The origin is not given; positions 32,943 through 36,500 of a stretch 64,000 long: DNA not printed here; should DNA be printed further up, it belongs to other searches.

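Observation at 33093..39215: HdrA split into two genes with a NuoE/NuoF/NuoG-N-terminus cassette between the halves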

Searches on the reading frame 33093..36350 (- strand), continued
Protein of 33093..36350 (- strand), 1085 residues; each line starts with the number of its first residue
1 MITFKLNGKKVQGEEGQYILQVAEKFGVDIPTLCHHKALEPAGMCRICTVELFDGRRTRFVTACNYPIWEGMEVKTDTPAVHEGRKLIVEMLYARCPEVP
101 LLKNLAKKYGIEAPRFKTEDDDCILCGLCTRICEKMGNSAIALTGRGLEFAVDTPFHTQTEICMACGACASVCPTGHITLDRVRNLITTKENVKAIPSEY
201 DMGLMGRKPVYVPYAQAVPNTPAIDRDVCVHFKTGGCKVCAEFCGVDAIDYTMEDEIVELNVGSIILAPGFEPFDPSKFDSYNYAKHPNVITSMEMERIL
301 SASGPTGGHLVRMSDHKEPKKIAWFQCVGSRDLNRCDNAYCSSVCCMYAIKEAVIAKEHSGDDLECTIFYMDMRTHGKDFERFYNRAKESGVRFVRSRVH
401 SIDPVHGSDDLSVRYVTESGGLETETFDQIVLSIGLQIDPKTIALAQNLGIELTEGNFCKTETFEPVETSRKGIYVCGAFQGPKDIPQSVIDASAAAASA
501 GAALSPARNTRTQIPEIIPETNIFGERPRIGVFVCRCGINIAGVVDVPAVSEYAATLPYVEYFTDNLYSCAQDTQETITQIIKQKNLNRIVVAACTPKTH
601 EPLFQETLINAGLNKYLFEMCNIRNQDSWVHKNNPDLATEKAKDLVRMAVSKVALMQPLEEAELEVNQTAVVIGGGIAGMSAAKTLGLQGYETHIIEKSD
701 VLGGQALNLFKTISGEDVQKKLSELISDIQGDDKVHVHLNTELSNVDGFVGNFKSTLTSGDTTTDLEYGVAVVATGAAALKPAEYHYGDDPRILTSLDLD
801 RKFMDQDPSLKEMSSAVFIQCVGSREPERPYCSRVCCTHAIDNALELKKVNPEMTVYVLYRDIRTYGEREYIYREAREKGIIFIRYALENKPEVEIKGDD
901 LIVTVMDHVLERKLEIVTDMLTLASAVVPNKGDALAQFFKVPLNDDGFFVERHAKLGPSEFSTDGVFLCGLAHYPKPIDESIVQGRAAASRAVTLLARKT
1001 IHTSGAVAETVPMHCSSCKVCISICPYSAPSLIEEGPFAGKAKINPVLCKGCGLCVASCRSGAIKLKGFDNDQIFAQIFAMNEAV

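Call 21: search_protein_families(library=ncbifam, proteins=[window:33093-36350:-], max_evalue=0.00001)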
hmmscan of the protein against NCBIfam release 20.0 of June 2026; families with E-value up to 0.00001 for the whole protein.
window:33093-36350:- (1085 aa): 32 families (the best 25 are shown)
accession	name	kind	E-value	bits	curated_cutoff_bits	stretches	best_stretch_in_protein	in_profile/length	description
NF040770.1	hetero_SS_HdrA2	exception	2.5e-234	779.9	1100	3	195-505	256-561/777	CoB-CoM heterodisulfide reductase HdrA2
NF041778.1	hetero_SS_HdrA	equivalog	8.8e-179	595.9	1400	3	161-507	246-573/771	ferredoxin:CoB-CoM heterodisulfide reductase subunit HdrA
NF041891.1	hdrA_Methbact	equivalog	3.5e-175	584.3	1300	3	155-500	232-552/762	ferredoxin:CoB-CoM heterodisulfide reductase subunit HdrA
NF040763.1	FeFe_hydrog_A6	exception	6e-33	114.1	765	1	2-180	1-207/571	NADH-dependent [FeFe] hydrogenase, group A6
NF005745.0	PRK07569.1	equivalog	3e-28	98.8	333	2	2-95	4-95/238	bidirectional hydrogenase complex protein HoxU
NF009454.0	PRK12814.1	equivalog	4.3e-22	78.3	916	1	2-92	4-92/657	putative NADPH-dependent glutamate synthase small subunit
TIGR01973.1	NuoG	equivalog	8.6e-21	74.4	470.05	1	5-93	2-88/606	NADH-quinone oxidoreductase subunit NuoG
NF006305.0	PRK08493.1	equivalog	2.5e-18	65.6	591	1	1-91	1-87/819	NADH-quinone oxidoreductase subunit G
NF005895.0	PRK07860.1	equivalog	2.2e-15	55.7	802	1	1-92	17-108/811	NADH-quinone oxidoreductase subunit G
NF042909.1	FMH_DH_FwdF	exception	3e-12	46.3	375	1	117-184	253-317/336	tungsten-dependent formylmethanofuran dehydrogenase subunit FwdF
NF040762.1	Hydr_FeFe_Clost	exception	6.6e-12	44.8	900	1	3-92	2-89/572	ferredoxin hydrogenase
NF009410.0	PRK12771.1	subfamily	1.4e-11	43.7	516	0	664-705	135-176/566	NAD(P)-binding protein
TIGR01350.1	lipoamide_DH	equivalog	4.9e-10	38.7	408.8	0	387-518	221-346/461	dihydrolipoyl dehydrogenase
NF038196.1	ferrodoxin_EFR1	subfamily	7.5e-10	39.2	75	0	153-182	177-205/242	EFR1 family ferrodoxin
TIGR01971.1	NuoI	subfamily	4.4e-09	36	113.05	1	118-188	39-108/121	NADH-quinone oxidoreductase, chain I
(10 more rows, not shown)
